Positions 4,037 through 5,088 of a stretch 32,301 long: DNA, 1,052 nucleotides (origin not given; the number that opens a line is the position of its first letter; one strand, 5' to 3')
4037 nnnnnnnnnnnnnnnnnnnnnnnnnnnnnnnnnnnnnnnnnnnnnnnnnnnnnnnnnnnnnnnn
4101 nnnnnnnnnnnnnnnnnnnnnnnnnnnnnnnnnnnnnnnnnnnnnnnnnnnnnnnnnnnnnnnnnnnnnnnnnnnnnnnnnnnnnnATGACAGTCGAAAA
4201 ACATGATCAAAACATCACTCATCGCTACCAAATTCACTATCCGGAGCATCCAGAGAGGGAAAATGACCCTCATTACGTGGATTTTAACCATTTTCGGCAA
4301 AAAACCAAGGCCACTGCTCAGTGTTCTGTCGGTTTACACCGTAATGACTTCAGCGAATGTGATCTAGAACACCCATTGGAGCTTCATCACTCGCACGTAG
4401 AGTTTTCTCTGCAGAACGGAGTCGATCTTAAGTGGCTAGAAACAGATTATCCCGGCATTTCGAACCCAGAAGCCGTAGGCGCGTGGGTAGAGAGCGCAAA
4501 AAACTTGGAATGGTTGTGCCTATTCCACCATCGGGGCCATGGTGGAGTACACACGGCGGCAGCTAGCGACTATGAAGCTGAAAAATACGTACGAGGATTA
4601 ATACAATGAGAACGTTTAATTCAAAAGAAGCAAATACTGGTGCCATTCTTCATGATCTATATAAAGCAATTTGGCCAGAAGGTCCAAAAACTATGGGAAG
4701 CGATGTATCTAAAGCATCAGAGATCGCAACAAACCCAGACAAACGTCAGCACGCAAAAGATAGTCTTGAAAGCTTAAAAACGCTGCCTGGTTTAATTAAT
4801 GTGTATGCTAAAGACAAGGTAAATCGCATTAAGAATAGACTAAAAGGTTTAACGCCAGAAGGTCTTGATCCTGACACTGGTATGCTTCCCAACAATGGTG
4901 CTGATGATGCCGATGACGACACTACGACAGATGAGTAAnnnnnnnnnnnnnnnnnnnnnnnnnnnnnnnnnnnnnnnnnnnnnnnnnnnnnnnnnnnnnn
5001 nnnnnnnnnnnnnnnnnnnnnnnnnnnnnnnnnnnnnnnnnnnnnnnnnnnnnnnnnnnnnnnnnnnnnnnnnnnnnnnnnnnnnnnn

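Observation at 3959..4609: AT-rich island carrying a perfect sigma70 promoter, a Cys-rich 55-aa mini-ORF and an HNH endonuclease: possible free-standing homing-endonuclease insertion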

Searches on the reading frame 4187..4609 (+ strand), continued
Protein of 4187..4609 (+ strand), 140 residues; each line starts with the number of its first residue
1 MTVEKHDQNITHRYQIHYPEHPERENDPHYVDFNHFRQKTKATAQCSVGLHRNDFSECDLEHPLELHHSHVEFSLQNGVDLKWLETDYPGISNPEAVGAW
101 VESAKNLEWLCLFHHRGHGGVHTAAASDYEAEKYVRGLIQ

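Call 32: search_solved_structures(query=A2, max_evalue=10, show_alignments=4)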
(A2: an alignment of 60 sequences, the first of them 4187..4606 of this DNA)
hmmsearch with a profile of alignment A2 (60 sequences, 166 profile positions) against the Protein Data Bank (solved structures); distinct sequences matched with E-value up to 10: 3.
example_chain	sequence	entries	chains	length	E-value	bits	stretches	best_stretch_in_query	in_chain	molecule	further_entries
9qgv_A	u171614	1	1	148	9.3e-06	29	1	40-155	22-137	Nicking endonuclease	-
9qgx_A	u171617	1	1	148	1.8e-05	28.1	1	40-155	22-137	Nicking endonuclease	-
8qp6_A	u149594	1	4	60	1.7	11.9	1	64-105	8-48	1W4K_08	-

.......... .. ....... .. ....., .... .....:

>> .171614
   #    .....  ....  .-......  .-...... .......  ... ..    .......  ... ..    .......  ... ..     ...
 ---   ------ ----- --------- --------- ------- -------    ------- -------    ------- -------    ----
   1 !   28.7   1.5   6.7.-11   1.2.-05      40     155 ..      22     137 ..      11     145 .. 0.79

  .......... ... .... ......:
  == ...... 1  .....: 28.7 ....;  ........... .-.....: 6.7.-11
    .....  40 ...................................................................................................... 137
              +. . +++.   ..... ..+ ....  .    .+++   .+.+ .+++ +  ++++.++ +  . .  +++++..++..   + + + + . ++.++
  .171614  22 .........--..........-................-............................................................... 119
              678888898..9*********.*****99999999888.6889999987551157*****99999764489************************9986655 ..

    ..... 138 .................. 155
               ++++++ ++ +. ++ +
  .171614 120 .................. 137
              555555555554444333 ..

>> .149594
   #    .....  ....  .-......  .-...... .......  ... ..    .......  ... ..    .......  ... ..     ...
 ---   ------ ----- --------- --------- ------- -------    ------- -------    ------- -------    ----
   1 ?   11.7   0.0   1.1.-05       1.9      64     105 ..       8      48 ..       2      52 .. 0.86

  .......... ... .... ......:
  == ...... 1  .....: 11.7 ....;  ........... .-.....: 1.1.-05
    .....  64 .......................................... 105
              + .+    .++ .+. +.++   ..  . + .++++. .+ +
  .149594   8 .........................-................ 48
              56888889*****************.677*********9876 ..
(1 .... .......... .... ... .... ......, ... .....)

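Call 36: predict_structure(alignment_id=A2)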
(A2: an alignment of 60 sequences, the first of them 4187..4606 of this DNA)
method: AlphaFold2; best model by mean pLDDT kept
length: 140 residues; sequences in the alignment: 60
mean_pLDDT: 96.3   pTM: 0.86
mean pLDDT of the five models: 96.3, 96.0, 95.8, 95.1, 95.0
residues with pLDDT >= 90: 135; 70-90: 4; 50-70: 1; < 50: 0
segments of 3 or more residues with pLDDT < 50: none
pLDDT, mean of each block of 10 residues (from residue 1): 90 96 95 98 98 98 98 97 97 94 98 97 97 95
secondary structure, 60 per line:
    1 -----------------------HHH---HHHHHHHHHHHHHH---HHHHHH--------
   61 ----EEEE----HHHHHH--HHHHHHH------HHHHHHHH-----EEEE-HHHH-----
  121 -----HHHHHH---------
elements in order: H30-43 H47-52 E65-68 H73-78 H81-87 H94-101 E107-110 H112-115 H126-131

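Call 43: fold_search(model_id=the predicted structure, library=pdb)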
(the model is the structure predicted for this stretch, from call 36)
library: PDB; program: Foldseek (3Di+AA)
matches with E <= 10: 4; with E <= 0.001: 0
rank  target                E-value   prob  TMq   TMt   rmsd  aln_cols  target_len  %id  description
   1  7ay1_B                6.1e+00  0.01  0.15  0.03  14.6       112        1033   12  Cryo-EM structure of USP1-UAF1 bound to mono-ubiquitinated FANCD2, and FANCI (released 2021-03-24)
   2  8qsy_PK               7.3e+00  0.01  0.17  0.08  20.5       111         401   14  Portal capsid interface of full Haloferax tailed virus 1. (released 2024-10-23)
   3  2p35_B                7.3e+00  0.01  0.13  0.10  12.6       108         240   13  Crystal structure of trans-aconitate methyltransferase from Agrobacterium tumefaciens (released 2007-04-10)
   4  2d9b_MODEL_1_A        8.3e+00  0.01  0.16  0.18   9.8       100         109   11  Solution Structure of RSGI RUH-052, a GTF2I domain in human cDNA (released 2006-06-09)

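Call 49: find_related_loci(query=A1, collection=genome_contigs, flank=8000)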
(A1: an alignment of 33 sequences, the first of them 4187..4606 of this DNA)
Query A1 (140 aa) in genome_contigs; peptide patterns used: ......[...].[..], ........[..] (x = any residue, [..] = any of these).
34 stretches matched a pattern; 14 encode a relative of the query (tblastn E <= 1e-3); 14 distinct loci.
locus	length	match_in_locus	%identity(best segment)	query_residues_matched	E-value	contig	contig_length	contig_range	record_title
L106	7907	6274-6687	74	3-140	1e-70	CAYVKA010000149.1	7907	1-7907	MAG TPA_asm: uncultured Nevskia sp. isolate SRP272529_co2_286 genome assembly, contig: NODE_17345_length_7907_cov_10.518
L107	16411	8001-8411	72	3-139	4e-70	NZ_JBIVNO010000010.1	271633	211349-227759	Streptomyces sp. NPDC093261 NPDC093261_173_B9.ctg-0010, whole genome shotgun sequence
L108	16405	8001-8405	72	4-140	1e-69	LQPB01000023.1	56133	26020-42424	Mycobacterium interjectum strain DSM 44064 contig_26, whole genome shotgun sequence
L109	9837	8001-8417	68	1-139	1e-66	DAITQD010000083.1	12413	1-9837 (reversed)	MAG TPA_asm: Jatrophihabitantaceae bacterium isolate CTOTU41432 NODE_3285_length_12413_cov_25.599531, whole genome shotg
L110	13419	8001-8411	64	1-139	3e-62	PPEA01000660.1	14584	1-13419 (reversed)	Mycobacterium talmoniae strain ATCC BAA-2683 C1Y40_660, whole genome shotgun sequence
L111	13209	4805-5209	67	5-139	7e-58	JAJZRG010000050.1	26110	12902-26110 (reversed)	MAG: Chloroflexi bacterium isolate SKS1.bin7 NODE_3261_length_26110_cov_3.506062, whole genome shotgun sequence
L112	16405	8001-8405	63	3-139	8e-58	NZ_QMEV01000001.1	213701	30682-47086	Mycobacterium colombiense strain GF28 contig_1_length_213701_depth_1.11x, whole genome shotgun sequence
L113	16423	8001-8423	60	2-139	2e-57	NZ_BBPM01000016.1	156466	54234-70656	Streptacidiphilus carbonis strain NBRC 100919, whole genome shotgun sequence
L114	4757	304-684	66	6-134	5e-57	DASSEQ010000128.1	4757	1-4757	MAG TPA_asm: Mycobacteriales bacterium isolate SMAG_U982 k141_1800314, whole genome shotgun sequence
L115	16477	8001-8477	55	3-139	7e-57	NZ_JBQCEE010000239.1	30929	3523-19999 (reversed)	MAG: Jatrophihabitans sp. isolate bin1080 k127_3246632, whole genome shotgun sequence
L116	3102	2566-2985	59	3-139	6e-55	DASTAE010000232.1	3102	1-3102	MAG TPA_asm: Actinospica sp. isolate SMAG_U727 k141_1026420, whole genome shotgun sequence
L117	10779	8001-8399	33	5-136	3e-13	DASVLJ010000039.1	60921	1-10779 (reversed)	MAG TPA_asm: Burkholderiaceae bacterium isolate SMAG_U3070 k141_69893, whole genome shotgun sequence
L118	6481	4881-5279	33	5-136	3e-13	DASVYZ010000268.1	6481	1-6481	MAG TPA_asm: Burkholderiaceae bacterium isolate SMAG_U2615 k141_470419, whole genome shotgun sequence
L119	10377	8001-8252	33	61-136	1e-8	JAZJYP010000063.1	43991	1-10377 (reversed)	MAG: Pseudomonadota bacterium isolate ADI_H1L3_4_122_18_3-bin007 ADIH1L34_B007_0_000000000063, whole genome shotgun sequ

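Call 51: find_encoding_contigs(protein=P0112, flank=10000, max_places=2)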
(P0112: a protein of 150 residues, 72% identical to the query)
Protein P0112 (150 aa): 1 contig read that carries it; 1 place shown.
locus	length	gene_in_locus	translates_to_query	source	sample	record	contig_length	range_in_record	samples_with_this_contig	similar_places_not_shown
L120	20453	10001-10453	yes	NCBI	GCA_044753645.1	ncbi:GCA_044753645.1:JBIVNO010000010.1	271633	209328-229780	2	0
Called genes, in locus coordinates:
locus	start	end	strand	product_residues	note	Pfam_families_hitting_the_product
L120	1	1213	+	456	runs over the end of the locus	-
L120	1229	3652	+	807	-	PF02018:CBM_4_9, PF13385:Laminin_G_3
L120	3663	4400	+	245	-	-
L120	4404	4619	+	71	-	-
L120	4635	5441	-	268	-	-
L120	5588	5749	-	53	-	-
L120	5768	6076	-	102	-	PF13280:WYL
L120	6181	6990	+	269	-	-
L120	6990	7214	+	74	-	-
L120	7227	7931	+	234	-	-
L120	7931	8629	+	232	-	-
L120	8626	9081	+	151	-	PF01988:VIT1 (weak)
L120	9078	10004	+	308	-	-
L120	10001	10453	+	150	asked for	-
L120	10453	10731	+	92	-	-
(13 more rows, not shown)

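Call 63: fold_search(model_id=the predicted structure, library=viral)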
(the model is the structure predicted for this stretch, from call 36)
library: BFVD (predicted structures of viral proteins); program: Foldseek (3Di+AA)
matches with E <= 10: 54; with E <= 0.001: 0
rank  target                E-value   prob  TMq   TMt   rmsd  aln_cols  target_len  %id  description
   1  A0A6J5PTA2            2.0e-01  0.90  0.37  0.47   4.1       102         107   20  Recombination enhancement, RecA-dependent nuclease [uncultured Caudovirales phage]
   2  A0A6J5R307            2.0e-01  0.23  0.27  0.20  10.0       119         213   12  HNHc domain containing protein [uncultured Caudovirales phage]
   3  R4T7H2                2.2e-01  0.44  0.29  0.22   6.0       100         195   19  (no name in the UniProt tables at hand)
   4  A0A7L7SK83            2.2e-01  0.18  0.26  0.24   7.6       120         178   20  (no name in the UniProt tables at hand)
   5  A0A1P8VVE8            2.6e-01  0.13  0.21  0.16  19.9       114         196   18  (no name in the UniProt tables at hand)
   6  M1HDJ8                5.5e-01  0.08  0.19  0.24   9.9       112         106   15  Uncharacterized protein [Salmonella phage S16]
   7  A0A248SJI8            5.9e-01  0.13  0.27  0.14  11.6       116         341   15  (no name in the UniProt tables at hand)
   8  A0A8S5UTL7            6.7e-01  0.30  0.34  0.22   7.2        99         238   14  Uncharacterized protein [Myoviridae sp. ctYA416]
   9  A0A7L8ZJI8            8.6e-01  0.07  0.19  0.22   9.8       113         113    9  Uncharacterized protein [Campylobacter phage F379]
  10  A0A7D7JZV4            9.7e-01  0.14  0.28  0.22   7.5        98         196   17  (no name in the UniProt tables at hand)
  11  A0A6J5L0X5            1.0e+00  0.08  0.26  0.13  11.0       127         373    8  Uncharacterized protein [uncultured Caudovirales phage]
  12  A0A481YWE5            1.0e+00  0.08  0.23  0.30  11.1       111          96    9  Uncharacterized protein [Marseillevirus LCMAC201]
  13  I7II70                1.1e+00  0.06  0.18  0.10   9.7       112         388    9  Uncharacterized protein [Campylobacter phage CP21]
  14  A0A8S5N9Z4            1.2e+00  0.15  0.38  0.27  16.2       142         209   15  HNH endonuclease [Siphoviridae sp. ctL5G6]
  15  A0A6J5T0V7            1.3e+00  0.05  0.22  0.14   9.6       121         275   12  DUF7487 domain-containing protein [uncultured Caudovirales phage]
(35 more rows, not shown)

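Call 84: search_protein_families(library=padloc, proteins=[window:4187-4606:+, P0098, P0158, P0197], max_evalue=0.1)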
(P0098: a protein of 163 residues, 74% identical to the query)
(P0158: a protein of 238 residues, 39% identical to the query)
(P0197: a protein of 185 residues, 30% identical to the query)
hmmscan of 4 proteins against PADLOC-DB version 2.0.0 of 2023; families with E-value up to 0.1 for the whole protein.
window:4187-4606:+ (140 aa): 0 families

P0098 (163 aa): 0 families

P0158 (238 aa): 0 families

P0197 (185 aa): 0 families

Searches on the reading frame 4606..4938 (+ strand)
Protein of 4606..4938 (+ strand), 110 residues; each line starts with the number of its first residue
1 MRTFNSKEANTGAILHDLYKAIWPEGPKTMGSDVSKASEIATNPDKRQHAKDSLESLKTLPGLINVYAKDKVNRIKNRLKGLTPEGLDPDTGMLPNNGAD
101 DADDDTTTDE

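Call 5: search_protein_families(library=pfam, proteins=[window:4606-4938:+], max_evalue=1)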
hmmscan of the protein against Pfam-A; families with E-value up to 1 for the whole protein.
window:4606-4938:+ (110 aa): 2 families
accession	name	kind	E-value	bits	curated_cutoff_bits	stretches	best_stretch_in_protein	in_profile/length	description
PF01966.28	HD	-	0.089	13.5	22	1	6-66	24-75/116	HD domain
PF08628.17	Nexin_C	-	0.15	12.9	22.3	1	5-56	33-80/110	Sorting nexin C terminal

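Call 6: search_protein_families(library=phrogs, proteins=[window:4606-4938:+], max_evalue=0.01)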
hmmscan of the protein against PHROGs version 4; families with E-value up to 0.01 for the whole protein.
window:4606-4938:+ (110 aa): 0 families

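Call 18: search_protein_families(library=ncbifam, proteins=[window:4606-4935:+], max_evalue=1)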
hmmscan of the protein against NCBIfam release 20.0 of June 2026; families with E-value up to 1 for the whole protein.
window:4606-4935:+ (110 aa): 1 family
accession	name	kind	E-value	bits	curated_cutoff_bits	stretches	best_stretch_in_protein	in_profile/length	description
TIGR00277.1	HDIG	domain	0.023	14.6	27.6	1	4-58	25-66/84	HDIG domain-containing metalloprotein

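Call 84: search_protein_families(library=padloc, proteins=[window:4606-4935:+], max_evalue=0.1)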
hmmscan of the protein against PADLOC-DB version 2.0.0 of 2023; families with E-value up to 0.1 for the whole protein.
window:4606-4935:+ (110 aa): 0 families
